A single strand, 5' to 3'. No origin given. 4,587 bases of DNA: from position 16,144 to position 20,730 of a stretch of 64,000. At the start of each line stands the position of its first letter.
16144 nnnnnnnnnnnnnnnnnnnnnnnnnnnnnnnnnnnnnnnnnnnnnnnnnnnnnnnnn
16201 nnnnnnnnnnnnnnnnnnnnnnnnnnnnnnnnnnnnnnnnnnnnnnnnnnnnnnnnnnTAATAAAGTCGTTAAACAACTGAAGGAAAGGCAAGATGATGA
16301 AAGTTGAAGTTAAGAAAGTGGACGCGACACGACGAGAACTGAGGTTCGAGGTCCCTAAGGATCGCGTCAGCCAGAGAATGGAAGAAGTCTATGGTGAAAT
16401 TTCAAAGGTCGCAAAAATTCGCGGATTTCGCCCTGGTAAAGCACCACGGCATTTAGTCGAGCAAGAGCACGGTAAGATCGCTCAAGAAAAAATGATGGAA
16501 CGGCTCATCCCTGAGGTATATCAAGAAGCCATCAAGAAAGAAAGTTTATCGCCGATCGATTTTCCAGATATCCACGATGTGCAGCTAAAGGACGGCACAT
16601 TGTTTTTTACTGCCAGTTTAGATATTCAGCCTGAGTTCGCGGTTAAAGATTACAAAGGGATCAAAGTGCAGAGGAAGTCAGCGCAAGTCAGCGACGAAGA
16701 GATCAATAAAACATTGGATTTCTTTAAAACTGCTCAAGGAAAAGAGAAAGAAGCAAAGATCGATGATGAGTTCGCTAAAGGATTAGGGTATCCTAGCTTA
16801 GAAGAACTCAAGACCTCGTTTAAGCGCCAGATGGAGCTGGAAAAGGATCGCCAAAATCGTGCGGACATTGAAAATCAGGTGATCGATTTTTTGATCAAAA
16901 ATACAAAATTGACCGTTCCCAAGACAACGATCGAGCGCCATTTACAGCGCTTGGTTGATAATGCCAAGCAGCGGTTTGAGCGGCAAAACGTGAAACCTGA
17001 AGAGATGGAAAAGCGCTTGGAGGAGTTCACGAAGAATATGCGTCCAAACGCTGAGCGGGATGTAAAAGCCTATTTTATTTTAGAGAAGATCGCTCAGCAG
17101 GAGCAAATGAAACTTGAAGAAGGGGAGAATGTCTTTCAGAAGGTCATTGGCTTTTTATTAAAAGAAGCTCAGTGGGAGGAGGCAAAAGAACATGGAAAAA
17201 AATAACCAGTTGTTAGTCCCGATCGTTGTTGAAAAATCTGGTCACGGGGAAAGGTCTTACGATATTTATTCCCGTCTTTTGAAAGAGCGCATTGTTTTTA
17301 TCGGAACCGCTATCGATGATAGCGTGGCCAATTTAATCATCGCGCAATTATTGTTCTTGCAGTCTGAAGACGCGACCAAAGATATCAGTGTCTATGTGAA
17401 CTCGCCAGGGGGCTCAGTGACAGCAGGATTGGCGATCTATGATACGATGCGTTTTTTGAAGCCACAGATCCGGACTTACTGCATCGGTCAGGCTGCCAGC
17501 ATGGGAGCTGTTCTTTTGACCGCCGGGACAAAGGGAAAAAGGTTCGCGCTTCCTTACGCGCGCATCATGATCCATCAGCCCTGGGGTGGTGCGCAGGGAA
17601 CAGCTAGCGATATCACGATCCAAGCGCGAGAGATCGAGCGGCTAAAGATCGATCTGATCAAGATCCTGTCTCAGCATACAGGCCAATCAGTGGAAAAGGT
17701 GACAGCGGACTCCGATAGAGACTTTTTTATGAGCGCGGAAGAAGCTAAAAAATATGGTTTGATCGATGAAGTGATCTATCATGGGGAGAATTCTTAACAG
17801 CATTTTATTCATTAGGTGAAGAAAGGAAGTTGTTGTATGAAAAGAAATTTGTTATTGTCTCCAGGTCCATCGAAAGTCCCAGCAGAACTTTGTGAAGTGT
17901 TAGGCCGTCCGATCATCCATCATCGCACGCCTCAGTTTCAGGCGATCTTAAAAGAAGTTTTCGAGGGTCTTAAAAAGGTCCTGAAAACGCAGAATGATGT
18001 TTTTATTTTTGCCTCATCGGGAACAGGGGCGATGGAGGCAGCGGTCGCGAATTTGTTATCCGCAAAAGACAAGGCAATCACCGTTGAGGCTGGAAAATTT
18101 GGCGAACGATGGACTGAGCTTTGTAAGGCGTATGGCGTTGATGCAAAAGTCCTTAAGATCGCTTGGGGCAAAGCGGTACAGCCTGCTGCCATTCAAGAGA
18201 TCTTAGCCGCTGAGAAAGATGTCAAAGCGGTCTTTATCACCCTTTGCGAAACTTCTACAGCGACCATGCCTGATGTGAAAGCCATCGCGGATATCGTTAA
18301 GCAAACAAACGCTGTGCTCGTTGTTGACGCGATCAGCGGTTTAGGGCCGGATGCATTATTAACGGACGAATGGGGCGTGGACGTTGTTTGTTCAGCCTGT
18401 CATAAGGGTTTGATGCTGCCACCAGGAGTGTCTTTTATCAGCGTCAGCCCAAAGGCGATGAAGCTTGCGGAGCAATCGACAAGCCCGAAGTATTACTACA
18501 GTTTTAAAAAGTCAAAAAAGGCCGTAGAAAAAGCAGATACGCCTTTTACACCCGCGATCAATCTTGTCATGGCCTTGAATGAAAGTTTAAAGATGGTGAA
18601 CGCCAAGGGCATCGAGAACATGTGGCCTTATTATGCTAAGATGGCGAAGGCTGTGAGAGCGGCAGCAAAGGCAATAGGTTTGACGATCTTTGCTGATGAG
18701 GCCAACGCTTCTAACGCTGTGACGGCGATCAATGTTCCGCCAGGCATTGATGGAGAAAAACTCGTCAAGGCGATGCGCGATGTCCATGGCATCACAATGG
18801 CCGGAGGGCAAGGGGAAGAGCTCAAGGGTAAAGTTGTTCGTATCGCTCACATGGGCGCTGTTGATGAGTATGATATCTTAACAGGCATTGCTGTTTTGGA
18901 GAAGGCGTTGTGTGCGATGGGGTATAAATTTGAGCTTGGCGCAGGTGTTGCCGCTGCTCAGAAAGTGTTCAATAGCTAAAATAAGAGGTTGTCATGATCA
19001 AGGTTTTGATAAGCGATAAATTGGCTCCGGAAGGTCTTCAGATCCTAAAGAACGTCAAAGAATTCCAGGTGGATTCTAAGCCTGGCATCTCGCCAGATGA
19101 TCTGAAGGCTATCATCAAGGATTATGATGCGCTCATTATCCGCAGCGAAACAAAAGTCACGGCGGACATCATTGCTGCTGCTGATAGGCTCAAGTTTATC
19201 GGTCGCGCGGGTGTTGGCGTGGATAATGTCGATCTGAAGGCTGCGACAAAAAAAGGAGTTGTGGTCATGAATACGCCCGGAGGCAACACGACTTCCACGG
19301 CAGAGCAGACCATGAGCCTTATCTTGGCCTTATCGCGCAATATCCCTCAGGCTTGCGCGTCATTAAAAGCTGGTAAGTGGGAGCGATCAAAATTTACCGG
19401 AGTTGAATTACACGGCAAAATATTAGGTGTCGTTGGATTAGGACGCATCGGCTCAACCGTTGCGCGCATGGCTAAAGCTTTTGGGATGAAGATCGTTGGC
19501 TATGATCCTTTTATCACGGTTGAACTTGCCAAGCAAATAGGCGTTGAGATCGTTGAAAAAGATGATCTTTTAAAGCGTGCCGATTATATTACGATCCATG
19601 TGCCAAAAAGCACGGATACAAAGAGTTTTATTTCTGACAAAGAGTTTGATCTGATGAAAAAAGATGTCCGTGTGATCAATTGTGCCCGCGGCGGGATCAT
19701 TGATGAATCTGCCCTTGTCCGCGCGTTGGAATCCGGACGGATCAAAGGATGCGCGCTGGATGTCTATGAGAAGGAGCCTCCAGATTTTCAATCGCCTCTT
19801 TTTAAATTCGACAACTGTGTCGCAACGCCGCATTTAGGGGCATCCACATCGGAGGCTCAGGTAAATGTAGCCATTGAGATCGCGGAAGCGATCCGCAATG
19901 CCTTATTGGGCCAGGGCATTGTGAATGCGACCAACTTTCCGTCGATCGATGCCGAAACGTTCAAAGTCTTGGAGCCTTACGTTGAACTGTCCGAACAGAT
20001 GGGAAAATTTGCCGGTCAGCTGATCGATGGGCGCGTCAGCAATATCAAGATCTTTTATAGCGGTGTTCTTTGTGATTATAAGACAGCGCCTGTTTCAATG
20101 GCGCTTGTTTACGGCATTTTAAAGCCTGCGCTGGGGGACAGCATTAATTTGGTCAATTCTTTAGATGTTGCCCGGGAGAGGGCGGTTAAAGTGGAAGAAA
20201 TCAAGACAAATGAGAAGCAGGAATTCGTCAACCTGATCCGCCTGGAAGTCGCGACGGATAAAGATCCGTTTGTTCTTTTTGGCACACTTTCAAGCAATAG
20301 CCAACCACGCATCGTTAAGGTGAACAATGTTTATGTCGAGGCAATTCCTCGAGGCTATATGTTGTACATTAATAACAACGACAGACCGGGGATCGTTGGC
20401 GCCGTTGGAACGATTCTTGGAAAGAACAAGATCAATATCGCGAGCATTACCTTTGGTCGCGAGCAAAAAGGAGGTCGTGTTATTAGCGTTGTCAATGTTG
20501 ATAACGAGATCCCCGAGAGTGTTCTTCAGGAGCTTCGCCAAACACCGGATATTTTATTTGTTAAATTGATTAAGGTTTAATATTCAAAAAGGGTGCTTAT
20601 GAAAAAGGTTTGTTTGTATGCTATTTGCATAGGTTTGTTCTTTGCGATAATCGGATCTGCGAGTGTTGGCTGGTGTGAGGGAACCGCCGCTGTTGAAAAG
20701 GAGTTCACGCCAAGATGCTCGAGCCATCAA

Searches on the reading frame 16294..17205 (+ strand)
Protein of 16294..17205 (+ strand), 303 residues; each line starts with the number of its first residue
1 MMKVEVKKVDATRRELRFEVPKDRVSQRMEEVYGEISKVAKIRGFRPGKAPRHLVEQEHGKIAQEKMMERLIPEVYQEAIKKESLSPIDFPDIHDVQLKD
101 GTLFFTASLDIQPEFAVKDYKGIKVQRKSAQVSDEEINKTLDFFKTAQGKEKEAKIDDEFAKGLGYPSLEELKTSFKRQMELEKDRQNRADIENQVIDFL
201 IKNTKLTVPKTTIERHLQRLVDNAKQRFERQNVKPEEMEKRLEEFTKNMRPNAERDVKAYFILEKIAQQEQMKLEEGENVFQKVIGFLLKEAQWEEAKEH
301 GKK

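Call 35: search_protein_families(library=pfam, proteins=[window:16294-17205:+], max_evalue=0.001)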
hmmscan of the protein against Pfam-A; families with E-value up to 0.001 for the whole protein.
window:16294-17205:+ (303 aa): 3 families
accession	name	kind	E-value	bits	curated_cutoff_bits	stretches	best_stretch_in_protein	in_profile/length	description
PF05697.18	Trigger_N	-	4.8e-38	131.1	22.2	1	2-142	1-142/144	Bacterial trigger factor protein (TF)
PF05698.19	Trigger_C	-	9.6e-21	74.9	22.7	1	168-278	1-115/162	Bacterial trigger factor protein (TF) C-terminus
PF14493.12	HTH_40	-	0.00072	20.2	27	0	207-260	23-75/89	Helix-turn-helix domain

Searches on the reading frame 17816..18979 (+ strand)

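Call 35: search_protein_families(library=pfam, proteins=[window:17816-18979:+], max_evalue=0.001)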
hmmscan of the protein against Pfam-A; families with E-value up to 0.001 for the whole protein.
window:17816-18979:+ (387 aa): 3 families
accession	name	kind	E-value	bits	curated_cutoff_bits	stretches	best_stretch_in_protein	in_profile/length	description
PF00266.25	Aminotran_5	-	1.2e-31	110.5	21.5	1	34-332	34-339/371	Aminotransferase class-V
PF01053.26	Cys_Met_Meta_PP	-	2.3e-07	30.1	27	1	56-197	64-198/381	Cys/Met metabolism PLP-dependent enzyme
PF00155.27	Aminotran_1_2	-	9e-06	25.5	19.7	1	47-343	53-344/361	Aminotransferase class I and II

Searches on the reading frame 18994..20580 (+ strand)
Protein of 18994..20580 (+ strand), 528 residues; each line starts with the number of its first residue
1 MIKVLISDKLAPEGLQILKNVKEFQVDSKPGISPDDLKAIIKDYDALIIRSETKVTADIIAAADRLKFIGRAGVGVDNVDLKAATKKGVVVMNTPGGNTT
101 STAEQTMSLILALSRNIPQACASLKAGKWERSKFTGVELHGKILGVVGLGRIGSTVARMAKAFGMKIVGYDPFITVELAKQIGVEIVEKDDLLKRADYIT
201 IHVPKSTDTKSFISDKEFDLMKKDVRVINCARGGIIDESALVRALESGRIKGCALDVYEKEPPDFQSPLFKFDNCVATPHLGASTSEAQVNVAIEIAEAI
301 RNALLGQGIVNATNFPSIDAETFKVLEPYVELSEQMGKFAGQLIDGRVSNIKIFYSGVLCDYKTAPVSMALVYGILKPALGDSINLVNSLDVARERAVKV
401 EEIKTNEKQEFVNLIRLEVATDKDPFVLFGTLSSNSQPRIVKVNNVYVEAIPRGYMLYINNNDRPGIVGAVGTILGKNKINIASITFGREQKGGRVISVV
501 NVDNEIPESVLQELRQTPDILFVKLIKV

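Call 35: search_protein_families(library=pfam, proteins=[window:18994-20580:+], max_evalue=0.001)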
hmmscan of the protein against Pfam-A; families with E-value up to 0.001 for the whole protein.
window:18994-20580:+ (528 aa): 7 families
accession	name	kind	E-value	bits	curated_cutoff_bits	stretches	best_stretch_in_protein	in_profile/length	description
PF02826.25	2-Hacid_dh_C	-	4e-62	209.2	25.1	1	107-282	1-178/178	D-isomer specific 2-hydroxyacid dehydrogenase, NAD binding domain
PF00389.36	2-Hacid_dh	-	1.9e-38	131.6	24.6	1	4-312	1-132/134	D-isomer specific 2-hydroxyacid dehydrogenase, catalytic domain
PF19304.4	PGDH_inter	-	2.5e-31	108.7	27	1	326-444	2-119/119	D-3-phosphoglycerate dehydrogenase intervening domain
PF01842.31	ACT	-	4.3e-12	46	27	1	456-518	2-65/66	ACT domain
PF22629.2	ACT_AHAS_ss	-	1.7e-05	25.3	27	1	457-521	1-66/67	AHAS small subunit-like ACT domain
PF03446.21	NAD_binding_2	-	0.00025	21.5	21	1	144-241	2-103/161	NAD binding domain of 6-phosphogluconate dehydrogenase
PF07991.19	KARI_N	-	0.0003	20.8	20.6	1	139-220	2-85/165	Acetohydroxy acid isomeroreductase, NADPH-binding domain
